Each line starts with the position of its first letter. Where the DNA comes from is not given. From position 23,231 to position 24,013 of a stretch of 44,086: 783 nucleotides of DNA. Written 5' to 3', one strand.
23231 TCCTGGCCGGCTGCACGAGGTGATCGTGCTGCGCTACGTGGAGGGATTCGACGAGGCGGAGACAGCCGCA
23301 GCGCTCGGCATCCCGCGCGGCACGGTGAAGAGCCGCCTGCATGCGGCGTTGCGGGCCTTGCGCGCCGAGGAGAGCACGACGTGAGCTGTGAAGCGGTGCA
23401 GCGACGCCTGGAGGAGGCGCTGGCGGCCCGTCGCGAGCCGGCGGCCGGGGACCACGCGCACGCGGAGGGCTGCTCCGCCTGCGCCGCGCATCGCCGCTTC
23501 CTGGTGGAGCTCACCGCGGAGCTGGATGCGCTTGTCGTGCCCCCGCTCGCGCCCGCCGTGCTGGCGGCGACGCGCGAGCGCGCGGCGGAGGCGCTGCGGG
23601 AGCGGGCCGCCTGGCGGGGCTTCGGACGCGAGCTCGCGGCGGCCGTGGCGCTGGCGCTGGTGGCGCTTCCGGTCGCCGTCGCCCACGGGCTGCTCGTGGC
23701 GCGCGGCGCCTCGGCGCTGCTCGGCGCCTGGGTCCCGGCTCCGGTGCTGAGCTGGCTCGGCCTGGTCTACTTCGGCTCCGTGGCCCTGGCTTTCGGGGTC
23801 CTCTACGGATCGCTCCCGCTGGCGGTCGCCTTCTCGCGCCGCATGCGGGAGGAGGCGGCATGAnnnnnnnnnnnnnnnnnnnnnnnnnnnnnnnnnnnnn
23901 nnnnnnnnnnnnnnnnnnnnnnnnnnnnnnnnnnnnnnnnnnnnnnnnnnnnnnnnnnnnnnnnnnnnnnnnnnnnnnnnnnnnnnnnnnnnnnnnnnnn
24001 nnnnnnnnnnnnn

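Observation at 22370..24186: ECF sigma / ZAS anti-sigma pair sandwiched between two paralogous zinc-ribbon-PspC proteins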

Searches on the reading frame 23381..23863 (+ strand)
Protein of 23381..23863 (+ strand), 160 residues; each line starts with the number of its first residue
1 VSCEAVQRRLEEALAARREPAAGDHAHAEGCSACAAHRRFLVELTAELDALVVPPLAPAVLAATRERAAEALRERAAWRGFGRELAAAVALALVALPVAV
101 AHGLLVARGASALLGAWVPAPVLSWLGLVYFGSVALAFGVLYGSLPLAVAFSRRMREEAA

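Call 6: search_protein_families(library=pfam, proteins=[window:23381-23863:+], max_evalue=0.1)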
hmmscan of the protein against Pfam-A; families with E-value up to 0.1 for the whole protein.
window:23381-23863:+ (160 aa): 0 families

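Call 7: search_protein_families(library=ncbifam, proteins=[window:23381-23863:+], max_evalue=0.1)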
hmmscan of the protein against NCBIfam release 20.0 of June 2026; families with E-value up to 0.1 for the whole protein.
window:23381-23863:+ (160 aa): 0 families

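Call 31: find_homologous_proteins(query=window:23381-23863:+)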
Query window:23381-23863:+ (160 aa): 13 proteins with E <= 0.001 among 8000 candidates.
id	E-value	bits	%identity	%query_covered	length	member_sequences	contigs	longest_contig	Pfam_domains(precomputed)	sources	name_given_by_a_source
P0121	5.7e-89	314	99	100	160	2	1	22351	-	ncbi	-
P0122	7.4e-43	164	59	100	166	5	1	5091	-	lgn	-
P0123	2.4e-35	140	52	96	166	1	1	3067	-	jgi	jgi:hypothetical protein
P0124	8.6e-35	138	51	100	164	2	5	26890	-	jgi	jgi:hypothetical protein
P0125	1.2e-33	134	54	100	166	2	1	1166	-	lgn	-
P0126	1.5e-27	115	46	99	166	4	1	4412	-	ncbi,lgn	-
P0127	3.4e-26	110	48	100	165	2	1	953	-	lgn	-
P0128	2.5e-24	104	46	100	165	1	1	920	-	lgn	-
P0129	2.9e-23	101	42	99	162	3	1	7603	-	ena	-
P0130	1.1e-21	96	45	99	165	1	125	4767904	-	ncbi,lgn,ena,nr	ncbi:hypothetical protein KJ059_03965 [Myxococcota bacterium]|nr:hypothetical protein [Myxococcota b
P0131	3.9e-21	94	44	99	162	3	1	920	-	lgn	-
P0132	1.0e-11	63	36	98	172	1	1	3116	-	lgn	-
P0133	1.1e-11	63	35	96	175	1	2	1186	-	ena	-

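Call 32: search_solved_structures(query=window:23381-23863:+, max_evalue=10, show_alignments=2)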
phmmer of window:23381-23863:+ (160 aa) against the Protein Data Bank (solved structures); distinct sequences matched with E-value up to 10: 3.
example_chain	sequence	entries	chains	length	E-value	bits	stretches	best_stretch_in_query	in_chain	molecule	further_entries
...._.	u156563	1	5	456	0.46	13.9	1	26-94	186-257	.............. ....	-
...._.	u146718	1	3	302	0.57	13.6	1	50-143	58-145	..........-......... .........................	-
6ki1_A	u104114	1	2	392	8.8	9.8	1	78-133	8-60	Low affinity sulfate transporter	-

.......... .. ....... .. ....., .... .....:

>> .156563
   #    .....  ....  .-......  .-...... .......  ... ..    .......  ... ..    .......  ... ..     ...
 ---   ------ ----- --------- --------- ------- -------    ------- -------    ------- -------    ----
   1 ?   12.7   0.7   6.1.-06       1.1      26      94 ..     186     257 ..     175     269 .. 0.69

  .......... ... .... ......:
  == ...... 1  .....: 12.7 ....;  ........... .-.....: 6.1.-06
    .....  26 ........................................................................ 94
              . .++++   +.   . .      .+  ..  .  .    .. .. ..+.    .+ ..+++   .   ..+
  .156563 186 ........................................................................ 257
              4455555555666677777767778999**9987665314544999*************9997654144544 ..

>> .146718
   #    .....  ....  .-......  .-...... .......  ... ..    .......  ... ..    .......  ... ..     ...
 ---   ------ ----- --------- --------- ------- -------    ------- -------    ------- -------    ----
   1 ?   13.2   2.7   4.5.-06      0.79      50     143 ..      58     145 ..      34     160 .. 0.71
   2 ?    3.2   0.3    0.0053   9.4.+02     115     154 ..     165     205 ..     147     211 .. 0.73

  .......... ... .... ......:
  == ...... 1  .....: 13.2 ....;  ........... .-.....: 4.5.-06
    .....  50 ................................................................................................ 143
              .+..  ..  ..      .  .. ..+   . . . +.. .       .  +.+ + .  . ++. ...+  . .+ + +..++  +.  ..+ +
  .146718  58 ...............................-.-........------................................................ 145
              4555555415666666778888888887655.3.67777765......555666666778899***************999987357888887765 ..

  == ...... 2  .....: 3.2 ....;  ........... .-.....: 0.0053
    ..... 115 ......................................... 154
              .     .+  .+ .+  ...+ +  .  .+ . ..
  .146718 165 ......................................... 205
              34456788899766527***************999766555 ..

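Call 41: predict_structure(alignment_id=A2)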
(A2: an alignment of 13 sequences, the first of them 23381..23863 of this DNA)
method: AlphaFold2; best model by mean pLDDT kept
length: 160 residues; sequences in the alignment: 13
mean_pLDDT: 84.6   pTM: 0.42
mean pLDDT of the five models: 84.6, 83.2, 82.4, 78.4, 77.3
residues with pLDDT >= 90: 55; 70-90: 94; 50-70: 11; < 50: 0
segments of 3 or more residues with pLDDT < 50: none
pLDDT, mean of each block of 10 residues (from residue 1): 94 94 96 97 92 86 90 70 76 79 81 83 83 81 80 72
secondary structure, 60 per line:
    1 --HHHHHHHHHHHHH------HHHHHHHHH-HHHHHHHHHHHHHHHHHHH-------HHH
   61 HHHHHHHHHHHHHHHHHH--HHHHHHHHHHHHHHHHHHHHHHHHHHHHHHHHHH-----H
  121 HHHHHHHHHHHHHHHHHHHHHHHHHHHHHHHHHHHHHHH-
elements in order: H3-15 H22-30 H32-50 H58-78 H81-114 H120-159

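Call 44: fold_search(model_id=the predicted structure, library=pdb)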
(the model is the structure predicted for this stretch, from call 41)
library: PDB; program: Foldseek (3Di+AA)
matches with E <= 10: 3; with E <= 0.001: 0
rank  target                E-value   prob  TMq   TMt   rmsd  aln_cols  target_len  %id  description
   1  7ajq_A                7.4e+00  0.04  0.26  0.20  10.2       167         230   18  cryo-EM structure of ExbBD from Serratia Marcescens (released 2021-10-06)
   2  6oqr_R                9.5e+00  0.08  0.24  0.40   5.5        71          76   20  E. coli ATP Synthase ADP State 1a (released 2020-06-03)
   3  5ohf_F                9.5e+00  0.04  0.26  0.27  25.2       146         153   16  Globin sensor domain of AfGcHK (FeIII form) in complex with cyanide, partially reduced (released 2017-11-08)

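Call 46: search_protein_families(library=pfam, alignment_id=A3, max_evalue=1)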
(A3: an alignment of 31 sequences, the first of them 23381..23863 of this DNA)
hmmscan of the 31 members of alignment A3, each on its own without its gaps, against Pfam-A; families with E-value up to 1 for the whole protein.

A. member 1, window:23381-23863:+ (160 aa): 0 families

B. families by the number of members that match (of 31 scanned): 21 families
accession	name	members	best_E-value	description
PF13490.11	zf-HC2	7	0.0028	Putative zinc-finger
PF00487.30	FA_desaturase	1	0.051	Fatty acid desaturase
PF17394.7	KleE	1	0.06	Uncharacterized KleE stable inheritance protein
PF01769.21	MgtE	1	0.067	Divalent cation transporter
PF15184.11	TOM6p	1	0.087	Mitochondrial import receptor subunit TOM6 homolog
PF10823.13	DUF2568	1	0.092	Protein of unknown function (DUF2568)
PF17915.7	zf_Rg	1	0.097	Reverse gyrase zinc finger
PF25251.1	DUF7853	1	0.099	Family of unknown function (DUF7853)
PF05680.17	ATP-synt_E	1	0.11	ATP synthase E chain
PF05077.17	DUF678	1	0.13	Protein of unknown function (DUF678)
PF20797.2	HepT-like_2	1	0.14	HepT-like protein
PF01956.21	EMC3_TMCO1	1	0.16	Integral membrane protein EMC3/TMCO1-like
PF07078.16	FYTT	1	0.18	Forty-two-three protein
PF06170.17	DUF983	1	0.21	Protein of unknown function (DUF983)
PF21039.3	CEP104_ZnF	1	0.25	Centrosomal protein CEP104, ZnF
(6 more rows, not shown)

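Call 47: search_solved_structures(query=A3, max_evalue=10, show_alignments=3)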
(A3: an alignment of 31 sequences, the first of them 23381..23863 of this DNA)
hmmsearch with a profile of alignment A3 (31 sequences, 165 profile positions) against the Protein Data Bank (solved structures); distinct sequences matched with E-value up to 10: 11.
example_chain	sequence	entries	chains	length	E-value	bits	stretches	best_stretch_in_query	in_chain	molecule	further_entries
2q1z_B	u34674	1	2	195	0.00026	24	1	20-78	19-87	Anti-Sigma factor ChrR, transcriptional activator ChrR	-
2z2s_B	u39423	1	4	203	0.00029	23.9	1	20-78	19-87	Anti-Sigma factor ChrR, transcriptional activator ChrR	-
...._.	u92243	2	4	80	0.0022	21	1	5-72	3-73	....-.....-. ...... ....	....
3hug_B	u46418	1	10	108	0.053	16.5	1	21-74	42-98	PROBABLE CONSERVED MEMBRANE PROTEIN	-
8rlz_A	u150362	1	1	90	0.19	14.7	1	1-47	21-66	Antisigma factor DdvA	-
3idv_A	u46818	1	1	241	1.2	12.1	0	33-73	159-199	Protein disulfide-isomerase A4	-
4e2p_A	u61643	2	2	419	2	11.4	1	48-125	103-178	Cytochrome P450 107B1 (P450CVIIB1)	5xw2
7qep_O5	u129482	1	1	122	2.2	11.2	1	41-92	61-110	60S ribosomal protein L35-1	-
8zmd_R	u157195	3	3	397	2.2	11.2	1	84-142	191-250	Proteinase-activated receptor 2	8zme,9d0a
9e7r_R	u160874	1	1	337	5.2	10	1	84-142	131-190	Proteinase-activated receptor 2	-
5uhs_A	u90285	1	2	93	5.3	10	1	108-138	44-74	Sugar transporter SemiSWEET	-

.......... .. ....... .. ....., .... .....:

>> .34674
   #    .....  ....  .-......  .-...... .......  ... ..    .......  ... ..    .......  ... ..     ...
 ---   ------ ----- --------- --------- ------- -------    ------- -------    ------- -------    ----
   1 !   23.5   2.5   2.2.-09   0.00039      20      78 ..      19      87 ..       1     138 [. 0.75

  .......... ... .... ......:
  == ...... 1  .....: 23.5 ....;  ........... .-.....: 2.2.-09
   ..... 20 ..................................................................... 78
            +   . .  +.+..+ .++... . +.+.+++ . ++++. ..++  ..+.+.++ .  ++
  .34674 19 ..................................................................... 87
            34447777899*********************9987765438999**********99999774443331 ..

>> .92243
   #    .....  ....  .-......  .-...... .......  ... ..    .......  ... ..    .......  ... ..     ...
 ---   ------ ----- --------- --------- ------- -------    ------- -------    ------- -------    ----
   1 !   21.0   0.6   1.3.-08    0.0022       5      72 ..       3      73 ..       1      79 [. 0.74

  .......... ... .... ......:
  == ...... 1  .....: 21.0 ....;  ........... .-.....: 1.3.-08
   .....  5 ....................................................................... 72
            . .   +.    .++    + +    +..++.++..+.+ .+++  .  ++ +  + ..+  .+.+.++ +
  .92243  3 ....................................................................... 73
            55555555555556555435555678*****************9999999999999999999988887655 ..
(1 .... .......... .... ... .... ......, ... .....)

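Call 64: search_protein_representatives(alignment_id=A2)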
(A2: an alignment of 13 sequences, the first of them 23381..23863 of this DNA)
Query: 13 sequences, 160 profile positions. Proteins with E-value up to 0.001 (for the whole library): 693; up to 1e-10: 102; up to 1e-30: 20. The best 150 are listed.
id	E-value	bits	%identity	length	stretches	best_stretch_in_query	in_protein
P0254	2.5e-52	193.5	-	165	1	1-159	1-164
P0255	2.4e-49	183.8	-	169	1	1-159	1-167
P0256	3.2e-48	180.2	-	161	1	1-159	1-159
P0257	3.2e-48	180.1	-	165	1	1-159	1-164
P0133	4.3e-47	176.5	-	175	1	3-160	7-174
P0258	7.7e-47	175.6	-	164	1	1-159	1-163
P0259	3.6e-45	170.2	-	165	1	1-158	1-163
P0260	1.1e-44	168.7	-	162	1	1-155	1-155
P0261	9.9e-44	165.5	-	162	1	1-158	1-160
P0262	2.0e-43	164.6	-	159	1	1-155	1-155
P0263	5.1e-42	160.0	-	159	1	1-158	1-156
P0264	1.3e-39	152.2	-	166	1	1-160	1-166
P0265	1.7e-39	151.8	-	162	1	3-154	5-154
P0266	5.1e-38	147.0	-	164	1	6-157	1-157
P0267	2.8e-37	144.6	-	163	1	1-159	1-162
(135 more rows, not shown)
